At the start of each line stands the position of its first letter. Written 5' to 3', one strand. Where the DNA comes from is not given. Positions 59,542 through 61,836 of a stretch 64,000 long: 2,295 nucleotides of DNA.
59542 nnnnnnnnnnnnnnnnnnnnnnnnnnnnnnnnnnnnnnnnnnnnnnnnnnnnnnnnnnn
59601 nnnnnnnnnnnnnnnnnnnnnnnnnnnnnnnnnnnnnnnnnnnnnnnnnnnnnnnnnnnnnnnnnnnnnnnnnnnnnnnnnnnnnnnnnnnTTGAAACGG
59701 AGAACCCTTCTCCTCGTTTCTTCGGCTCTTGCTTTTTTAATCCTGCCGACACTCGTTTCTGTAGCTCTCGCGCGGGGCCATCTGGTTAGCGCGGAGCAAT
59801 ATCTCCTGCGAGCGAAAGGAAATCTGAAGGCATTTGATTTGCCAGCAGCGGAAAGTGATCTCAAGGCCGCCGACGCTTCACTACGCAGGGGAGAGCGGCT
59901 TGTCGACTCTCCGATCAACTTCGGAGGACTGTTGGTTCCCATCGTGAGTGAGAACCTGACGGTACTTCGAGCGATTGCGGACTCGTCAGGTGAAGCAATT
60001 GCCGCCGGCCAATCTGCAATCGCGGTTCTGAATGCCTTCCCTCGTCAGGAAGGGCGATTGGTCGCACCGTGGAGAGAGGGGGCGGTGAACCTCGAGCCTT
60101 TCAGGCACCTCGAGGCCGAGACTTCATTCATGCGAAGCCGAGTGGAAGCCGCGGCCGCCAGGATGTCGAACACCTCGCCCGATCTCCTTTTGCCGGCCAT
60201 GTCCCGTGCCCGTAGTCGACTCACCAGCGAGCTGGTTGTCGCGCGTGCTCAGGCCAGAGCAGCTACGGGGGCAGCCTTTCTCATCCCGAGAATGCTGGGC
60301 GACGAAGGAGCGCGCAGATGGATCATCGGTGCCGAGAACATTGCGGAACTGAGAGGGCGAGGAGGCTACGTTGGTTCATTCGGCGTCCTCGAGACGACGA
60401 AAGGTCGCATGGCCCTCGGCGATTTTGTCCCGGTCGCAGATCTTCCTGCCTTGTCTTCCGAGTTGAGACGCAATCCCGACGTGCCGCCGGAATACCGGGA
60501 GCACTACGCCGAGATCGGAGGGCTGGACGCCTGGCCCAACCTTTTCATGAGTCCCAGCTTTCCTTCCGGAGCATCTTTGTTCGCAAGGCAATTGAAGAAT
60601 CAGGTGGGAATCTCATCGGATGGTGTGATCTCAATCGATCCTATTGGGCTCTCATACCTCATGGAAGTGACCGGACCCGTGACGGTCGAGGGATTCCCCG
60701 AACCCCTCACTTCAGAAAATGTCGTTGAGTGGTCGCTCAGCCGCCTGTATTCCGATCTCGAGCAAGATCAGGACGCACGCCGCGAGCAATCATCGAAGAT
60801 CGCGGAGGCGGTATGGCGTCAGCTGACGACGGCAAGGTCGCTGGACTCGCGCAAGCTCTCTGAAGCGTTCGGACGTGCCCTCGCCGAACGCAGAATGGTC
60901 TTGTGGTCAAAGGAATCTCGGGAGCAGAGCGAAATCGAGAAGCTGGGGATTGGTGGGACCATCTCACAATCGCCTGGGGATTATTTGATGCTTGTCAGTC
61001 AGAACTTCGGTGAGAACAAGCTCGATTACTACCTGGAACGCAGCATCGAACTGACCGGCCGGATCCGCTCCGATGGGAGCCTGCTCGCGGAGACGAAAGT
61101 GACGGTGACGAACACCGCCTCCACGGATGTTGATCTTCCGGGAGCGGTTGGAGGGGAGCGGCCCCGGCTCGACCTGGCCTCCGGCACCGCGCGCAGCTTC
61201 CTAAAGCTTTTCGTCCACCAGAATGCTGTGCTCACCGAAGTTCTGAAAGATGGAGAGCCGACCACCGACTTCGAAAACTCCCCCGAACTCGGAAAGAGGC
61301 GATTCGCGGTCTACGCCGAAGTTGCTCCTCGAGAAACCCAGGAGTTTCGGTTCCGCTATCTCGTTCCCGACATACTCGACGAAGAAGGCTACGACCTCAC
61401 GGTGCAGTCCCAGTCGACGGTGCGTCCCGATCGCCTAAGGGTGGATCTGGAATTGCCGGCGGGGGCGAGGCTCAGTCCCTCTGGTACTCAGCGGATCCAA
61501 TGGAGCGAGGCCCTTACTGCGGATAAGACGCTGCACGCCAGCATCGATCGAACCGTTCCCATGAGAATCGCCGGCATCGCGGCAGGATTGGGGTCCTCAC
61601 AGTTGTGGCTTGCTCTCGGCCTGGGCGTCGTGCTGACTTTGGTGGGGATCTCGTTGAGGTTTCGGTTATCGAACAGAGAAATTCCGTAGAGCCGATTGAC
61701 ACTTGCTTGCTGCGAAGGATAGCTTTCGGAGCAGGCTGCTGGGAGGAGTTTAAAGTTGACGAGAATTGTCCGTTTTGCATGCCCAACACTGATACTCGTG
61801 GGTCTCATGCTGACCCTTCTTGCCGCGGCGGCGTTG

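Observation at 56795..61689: WecA-like initiating transferase fused to a DUF4012 domain, followed by a standalone DUF4012 paralog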

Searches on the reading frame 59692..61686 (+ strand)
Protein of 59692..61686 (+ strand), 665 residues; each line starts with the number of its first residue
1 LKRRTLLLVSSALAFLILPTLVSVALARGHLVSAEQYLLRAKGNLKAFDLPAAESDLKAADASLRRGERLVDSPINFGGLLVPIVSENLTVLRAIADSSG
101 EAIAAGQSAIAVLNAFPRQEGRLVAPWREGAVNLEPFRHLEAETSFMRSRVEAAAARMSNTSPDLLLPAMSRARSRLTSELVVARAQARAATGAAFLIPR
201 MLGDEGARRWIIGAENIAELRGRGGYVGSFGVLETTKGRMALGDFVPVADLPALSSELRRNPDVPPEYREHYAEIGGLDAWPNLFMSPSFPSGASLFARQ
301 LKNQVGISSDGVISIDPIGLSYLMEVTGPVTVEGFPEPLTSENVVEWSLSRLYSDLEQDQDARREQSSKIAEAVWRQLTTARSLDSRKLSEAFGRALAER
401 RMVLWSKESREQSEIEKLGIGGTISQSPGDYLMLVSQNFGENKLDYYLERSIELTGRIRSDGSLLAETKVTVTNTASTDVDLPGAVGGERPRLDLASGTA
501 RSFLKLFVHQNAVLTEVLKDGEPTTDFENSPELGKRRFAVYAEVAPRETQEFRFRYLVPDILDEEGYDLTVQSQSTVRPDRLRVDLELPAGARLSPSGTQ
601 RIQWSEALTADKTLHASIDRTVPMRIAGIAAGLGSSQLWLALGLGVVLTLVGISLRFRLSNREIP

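Call 3: search_protein_families(library=pfam, proteins=[window:59692-61686:+], max_evalue=0.01)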
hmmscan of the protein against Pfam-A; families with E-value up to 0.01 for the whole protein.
window:59692-61686:+ (665 aa): 1 family
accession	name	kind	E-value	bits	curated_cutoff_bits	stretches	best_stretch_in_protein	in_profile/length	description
PF13196.11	DUF4012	-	1.2e-27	97.6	28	1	205-353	1-144/144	Protein of unknown function (DUF4012)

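Call 4: search_protein_families(library=ncbifam, proteins=[window:59692-61686:+], max_evalue=0.01)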
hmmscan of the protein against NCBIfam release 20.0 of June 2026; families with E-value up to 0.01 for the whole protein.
window:59692-61686:+ (665 aa): 1 family
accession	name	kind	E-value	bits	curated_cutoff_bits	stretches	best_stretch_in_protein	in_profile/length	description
NF006050.0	PRK08197.1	equivalog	0.0018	17.1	303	1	58-143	280-364/406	threonine synthase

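Call 15: find_homologous_proteins(query=window:59692-61686:+)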
Query window:59692-61686:+ (665 aa): 30 proteins with E <= 0.001 among 8000 candidates.
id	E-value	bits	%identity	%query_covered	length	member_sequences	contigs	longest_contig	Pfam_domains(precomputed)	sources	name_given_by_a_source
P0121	0.0e+0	1437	100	100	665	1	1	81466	PF13196.12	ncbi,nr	ncbi:MAG: DUF4012 domain-containing protein [Actinobacteria bacterium]|nr:DUF4012 domain-containing 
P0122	2.4e-295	999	70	98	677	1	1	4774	PF13196.12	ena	-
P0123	4.2e-167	575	47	93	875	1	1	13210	PF02397.23,PF13196.12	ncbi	-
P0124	5.8e-156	539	44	93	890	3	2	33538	PF02397.23,PF13196.12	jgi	-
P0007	2.9e-155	536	45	92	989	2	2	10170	PF00953.27,PF13196.12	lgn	-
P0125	6.0e-150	519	45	87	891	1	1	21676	PF02397.23,PF13196.12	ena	-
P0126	3.4e-148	513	42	95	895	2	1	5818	PF02397.23,PF13196.12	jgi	-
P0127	1.1e-147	511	43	88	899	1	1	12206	PF02397.23,PF13196.12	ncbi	ncbi:MAG: sugar transferase [Actinomycetota bacterium]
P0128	1.3e-146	508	43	91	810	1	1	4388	PF02397.23,PF13196.12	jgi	jgi:hypothetical protein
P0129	1.8e-146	507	45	87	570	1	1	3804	PF13196.12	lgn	-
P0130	1.2e-145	505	44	93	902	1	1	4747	PF02397.23,PF13196.12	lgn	-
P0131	4.7e-143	496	41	92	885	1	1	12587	PF02397.23,PF13196.12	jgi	jgi:lipopolysaccharide/colanic/teichoic acid biosynthesis glycosyltransferase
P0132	9.1e-143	495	41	97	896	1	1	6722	PF02397.23,PF13196.12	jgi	jgi:lipopolysaccharide/colanic/teichoic acid biosynthesis glycosyltransferase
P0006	5.2e-141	489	42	94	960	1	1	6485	PF00953.27,PF13196.12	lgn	-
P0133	2.1e-140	487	42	93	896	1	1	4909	PF02397.23,PF13196.12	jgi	jgi:lipopolysaccharide/colanic/teichoic acid biosynthesis glycosyltransferase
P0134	1.0e-138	482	42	92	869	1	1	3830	PF02397.23,PF13196.12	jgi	jgi:lipopolysaccharide/colanic/teichoic acid biosynthesis glycosyltransferase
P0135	9.9e-135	468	42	88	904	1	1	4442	PF02397.23,PF13196.12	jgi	jgi:lipopolysaccharide/colanic/teichoic acid biosynthesis glycosyltransferase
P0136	2.6e-132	460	40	91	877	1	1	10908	PF02397.23,PF13196.12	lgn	-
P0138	4.5e-124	433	40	91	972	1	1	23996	PF00953.27,PF13196.12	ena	-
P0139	1.4e-123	432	38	93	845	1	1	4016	PF02397.23,PF13196.12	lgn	-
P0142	1.6e-110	389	37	90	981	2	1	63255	PF13196.12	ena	-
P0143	1.6e-37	147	31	66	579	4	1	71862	PF13196.12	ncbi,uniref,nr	ncbi:DUF4012 domain-containing protein [Streptosporangium amethystogenes]|uniref:DUF4012 domain-cont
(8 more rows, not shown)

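Call 17: find_homologous_proteins(query=A2, max_evalue=0.00001)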
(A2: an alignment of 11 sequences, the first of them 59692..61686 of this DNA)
Query A2 (11 sequences) (665 aa, profile of the alignment): 29 proteins with E <= 0.00001 among 8000 candidates.
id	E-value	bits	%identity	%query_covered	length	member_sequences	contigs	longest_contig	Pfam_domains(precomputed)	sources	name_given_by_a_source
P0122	3.6e-246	837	70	98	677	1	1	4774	PF13196.12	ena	-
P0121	8.0e-243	826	100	100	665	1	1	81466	PF13196.12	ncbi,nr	ncbi:MAG: DUF4012 domain-containing protein [Actinobacteria bacterium]|nr:DUF4012 domain-containing 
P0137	2.9e-226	771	42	83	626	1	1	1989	PF13196.12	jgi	jgi:hypothetical protein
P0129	1.9e-207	709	45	87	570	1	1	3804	PF13196.12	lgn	-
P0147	6.9e-199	681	27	71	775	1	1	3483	PF13196.12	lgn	-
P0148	4.6e-197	675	26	76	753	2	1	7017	PF13196.12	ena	-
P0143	3.9e-196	672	31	66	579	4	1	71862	PF13196.12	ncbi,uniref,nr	ncbi:DUF4012 domain-containing protein [Streptosporangium amethystogenes]|uniref:DUF4012 domain-cont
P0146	1.5e-193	663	27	60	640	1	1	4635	PF13196.12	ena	-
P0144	3.2e-192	659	28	73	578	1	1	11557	PF13196.12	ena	-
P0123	6.1e-189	648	47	93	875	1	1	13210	PF02397.23,PF13196.12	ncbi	-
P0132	1.7e-187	643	41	97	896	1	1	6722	PF02397.23,PF13196.12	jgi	jgi:lipopolysaccharide/colanic/teichoic acid biosynthesis glycosyltransferase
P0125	6.1e-187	641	45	87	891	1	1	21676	PF02397.23,PF13196.12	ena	-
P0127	1.5e-181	623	43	88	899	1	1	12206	PF02397.23,PF13196.12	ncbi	ncbi:MAG: sugar transferase [Actinomycetota bacterium]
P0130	3.0e-178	612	44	93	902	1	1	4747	PF02397.23,PF13196.12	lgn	-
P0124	6.3e-178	611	44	93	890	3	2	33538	PF02397.23,PF13196.12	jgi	-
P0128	3.3e-175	602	43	91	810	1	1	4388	PF02397.23,PF13196.12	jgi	jgi:hypothetical protein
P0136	4.8e-175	602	40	91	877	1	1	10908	PF02397.23,PF13196.12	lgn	-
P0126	5.9e-175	602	42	95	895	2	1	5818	PF02397.23,PF13196.12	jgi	-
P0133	9.9e-174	598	42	93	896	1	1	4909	PF02397.23,PF13196.12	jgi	jgi:lipopolysaccharide/colanic/teichoic acid biosynthesis glycosyltransferase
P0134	3.6e-170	586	42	92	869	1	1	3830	PF02397.23,PF13196.12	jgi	jgi:lipopolysaccharide/colanic/teichoic acid biosynthesis glycosyltransferase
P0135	1.6e-169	584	42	88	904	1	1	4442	PF02397.23,PF13196.12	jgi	jgi:lipopolysaccharide/colanic/teichoic acid biosynthesis glycosyltransferase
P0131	5.5e-167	575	41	92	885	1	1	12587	PF02397.23,PF13196.12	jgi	jgi:lipopolysaccharide/colanic/teichoic acid biosynthesis glycosyltransferase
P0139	3.7e-162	559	38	93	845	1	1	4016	PF02397.23,PF13196.12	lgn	-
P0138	3.5e-158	546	40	91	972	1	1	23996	PF00953.27,PF13196.12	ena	-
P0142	1.9e-151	524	37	90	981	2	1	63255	PF13196.12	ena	-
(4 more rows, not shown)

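Call 22: search_solved_structures(query=A2, max_evalue=10)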
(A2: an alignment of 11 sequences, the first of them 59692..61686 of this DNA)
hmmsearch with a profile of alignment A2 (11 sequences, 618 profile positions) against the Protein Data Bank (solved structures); distinct sequences matched with E-value up to 10: 5.
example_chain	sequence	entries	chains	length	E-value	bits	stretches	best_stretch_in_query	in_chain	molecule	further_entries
1ufb_A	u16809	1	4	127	0.03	16.1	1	22-98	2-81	TT1696 protein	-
2lqg_A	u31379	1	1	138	0.16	13.7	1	94-185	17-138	Talin-1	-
9c4f_I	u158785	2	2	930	0.22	13.3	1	491-590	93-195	Inter-alpha-trypsin inhibitor heavy chain H4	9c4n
9wyu_A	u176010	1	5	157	0.75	11.6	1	429-513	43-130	Anti-Parallel Protein 10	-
5tpj_A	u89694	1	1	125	0.96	11.2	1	503-544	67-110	denovo NTF2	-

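Call 29: search_protein_representatives(alignment_id=A2)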
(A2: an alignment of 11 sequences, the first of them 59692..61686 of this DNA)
Query: 11 sequences, 618 profile positions. Proteins with E-value up to 0.001 (for the whole library): 16925; up to 1e-10: 14164; up to 1e-30: 10074. The best 150 are listed.
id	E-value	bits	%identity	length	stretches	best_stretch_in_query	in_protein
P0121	2.6e-243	825.7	-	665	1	3-615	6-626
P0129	6.2e-208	708.8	-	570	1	82-610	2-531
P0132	5.3e-188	643.0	-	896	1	7-607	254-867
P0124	2.0e-178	611.4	-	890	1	5-608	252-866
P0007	6.6e-175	599.7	-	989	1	7-608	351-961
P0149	4.6e-167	573.8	-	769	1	3-588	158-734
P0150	4.3e-166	570.6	-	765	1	4-592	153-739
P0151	5.0e-166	570.4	-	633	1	10-608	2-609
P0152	1.8e-165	568.6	-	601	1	4-577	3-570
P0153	4.2e-165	567.3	-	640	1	8-603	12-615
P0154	1.5e-164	565.6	-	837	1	6-605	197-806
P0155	7.5e-164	563.2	-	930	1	3-577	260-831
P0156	1.0e-163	562.8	-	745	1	3-578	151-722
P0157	1.3e-163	562.5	-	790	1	6-581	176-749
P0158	2.2e-163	561.6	-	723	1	5-580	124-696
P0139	1.2e-162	559.3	-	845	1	8-607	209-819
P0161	2.8e-161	554.7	-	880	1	5-608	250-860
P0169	5.4e-160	550.5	-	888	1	11-605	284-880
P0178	3.3e-158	544.6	-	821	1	6-588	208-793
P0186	1.6e-156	539.0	-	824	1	5-569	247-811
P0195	3.7e-155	534.5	-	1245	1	11-588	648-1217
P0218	8.1e-153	526.8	-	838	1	6-594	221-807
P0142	6.1e-152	523.9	-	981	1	3-609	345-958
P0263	3.2e-148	511.6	-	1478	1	3-602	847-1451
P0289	1.7e-146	505.9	-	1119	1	4-606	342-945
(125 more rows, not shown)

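Call 30: predict_structure(alignment_id=A3)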
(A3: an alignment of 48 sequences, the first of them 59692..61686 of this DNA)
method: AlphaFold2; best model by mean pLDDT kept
length: 665 residues; sequences in the alignment: 48
mean_pLDDT: 92.1   pTM: 0.88
mean pLDDT of the five models: 92.1, 90.7, 89.7, 89.3, 89.3
residues with pLDDT >= 90: 522; 70-90: 119; 50-70: 20; < 50: 4
segments of 3 or more residues with pLDDT < 50: 662-665
pLDDT, mean of each block of 10 residues (from residue 1): 77 87 91 96 93 98 96 90 91 95 97 88 76 90 96 96 87 91 94 96 97 96 91 97 96 95 95 94 96 97 97 98 96 95 95 89 92 94 84 96 98 96 94 97 96 97 97 96 93 96 98 98 98 98 98 98 91 97 97 90 97 92 73 65 71 69 44
secondary structure, 60 per line:
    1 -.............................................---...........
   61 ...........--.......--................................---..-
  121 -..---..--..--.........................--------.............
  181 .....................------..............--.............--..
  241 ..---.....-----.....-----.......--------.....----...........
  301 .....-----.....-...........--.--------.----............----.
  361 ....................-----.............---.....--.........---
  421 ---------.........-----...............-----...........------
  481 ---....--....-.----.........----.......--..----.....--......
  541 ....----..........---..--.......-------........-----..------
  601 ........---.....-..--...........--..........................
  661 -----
elements in order: H2-46 H50-71 H74-80 H83-114 H135-159 H168-201 E208-221 E224-236 E239-242 H256-260 H266-272 H281-285 H290-305 E311-315 H317-327 H344-355 H360-380 H386-398 E402-406 H409-417 E430-438 H444-447 E448-458 E464-474 H484-487 E500-508 E513-519 E528-532 E535-544 E549-558 E566-572 E580-587 E601-608 E612-616 H622-632 H635-660

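Call 34: search_protein_families(library=pfam, proteins=[P0149, P0157, P0195, P0263, P0289, P0155, P0186, P0169, P0178, P0218], max_evalue=0.001)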
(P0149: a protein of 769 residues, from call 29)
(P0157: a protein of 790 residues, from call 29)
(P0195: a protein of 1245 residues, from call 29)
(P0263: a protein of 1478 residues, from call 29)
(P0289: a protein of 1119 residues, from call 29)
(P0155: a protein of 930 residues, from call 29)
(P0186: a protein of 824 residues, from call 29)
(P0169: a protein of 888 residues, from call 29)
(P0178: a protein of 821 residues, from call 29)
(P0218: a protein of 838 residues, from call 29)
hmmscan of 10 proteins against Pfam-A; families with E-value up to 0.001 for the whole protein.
P0149 (769 aa): 1 family
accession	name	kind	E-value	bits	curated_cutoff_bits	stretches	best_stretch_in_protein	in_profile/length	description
PF13196.11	DUF4012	-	3.1e-37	128.7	28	1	345-493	1-144/144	Protein of unknown function (DUF4012)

P0157 (790 aa): 1 family
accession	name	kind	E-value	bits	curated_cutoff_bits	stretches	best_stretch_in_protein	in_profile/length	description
PF13196.11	DUF4012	-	7.1e-36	124.3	28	1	366-514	1-144/144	Protein of unknown function (DUF4012)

P0195 (1245 aa): 7 families
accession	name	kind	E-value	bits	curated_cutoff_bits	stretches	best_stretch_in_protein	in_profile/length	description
PF13196.11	DUF4012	-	2.9e-37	128.8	28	1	832-979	1-144/144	Protein of unknown function (DUF4012)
PF01656.29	CbiA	-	1.6e-08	35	25.4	1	356-519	10-87/125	CobQ/CobB/MinD/ParA nucleotide binding domain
PF10609.15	ParA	-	8.7e-08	32.3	27.1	1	350-513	9-173/246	NUBPL iron-transfer P-loop NTPase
PF02706.20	Wzz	-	1.2e-07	32.3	25.5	1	23-104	5-84/91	Chain length determinant protein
PF13807.11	GNVR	-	3.1e-07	30.7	27.7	1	219-275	25-81/82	G-rich domain on putative tyrosine kinase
PF13614.12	AAA_31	-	2.7e-05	24.6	27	1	357-467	14-132/177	AAA domain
PF00142.24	Fer4_NifH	-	0.00082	19.4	25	0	356-383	11-38/271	4Fe-4S iron sulfur cluster binding proteins, NifH/frxC family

P0263 (1478 aa): 2 families
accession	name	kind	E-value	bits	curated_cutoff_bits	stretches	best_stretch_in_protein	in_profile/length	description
PF02397.22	Bac_transf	-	3.1e-47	160.9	27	1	559-727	2-176/179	Bacterial sugar transferase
PF13196.11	DUF4012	-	2.4e-37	129.1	28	1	1048-1191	2-144/144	Protein of unknown function (DUF4012)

P0289 (1119 aa): 2 families
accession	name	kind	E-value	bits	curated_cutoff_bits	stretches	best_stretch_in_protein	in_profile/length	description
PF13196.11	DUF4012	-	5.6e-34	118.2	28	1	535-684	1-144/144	Protein of unknown function (DUF4012)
PF00953.26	Glycos_transf_4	-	1.4e-28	100.3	27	1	75-218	4-158/160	Glycosyl transferase family 4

P0155 (930 aa): 1 family
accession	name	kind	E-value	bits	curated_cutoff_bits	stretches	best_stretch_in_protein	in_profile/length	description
PF13196.11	DUF4012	-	1e-34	120.6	28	1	452-600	1-144/144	Protein of unknown function (DUF4012)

P0186 (824 aa): 2 families
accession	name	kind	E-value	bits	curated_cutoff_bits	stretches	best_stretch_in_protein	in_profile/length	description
PF13196.11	DUF4012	-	4.2e-44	151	28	1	441-583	1-144/144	Protein of unknown function (DUF4012)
PF01451.26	LMWPc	-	6.8e-20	72.2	23.2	1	10-123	1-115/144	Low molecular weight phosphotyrosine protein phosphatase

P0169 (888 aa): 1 family
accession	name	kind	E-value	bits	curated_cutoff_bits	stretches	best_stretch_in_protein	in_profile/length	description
PF13196.11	DUF4012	-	4.2e-39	134.8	28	1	468-615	1-144/144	Protein of unknown function (DUF4012)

P0178 (821 aa): 1 family
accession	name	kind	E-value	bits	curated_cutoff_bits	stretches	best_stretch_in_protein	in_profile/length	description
PF13196.11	DUF4012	-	1.9e-36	126.2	28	1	397-545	1-144/144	Protein of unknown function (DUF4012)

P0218 (838 aa): 1 family
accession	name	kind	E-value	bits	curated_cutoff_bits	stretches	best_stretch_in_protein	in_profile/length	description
PF13196.11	DUF4012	-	1.6e-35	123.1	28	1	412-559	2-144/144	Protein of unknown function (DUF4012)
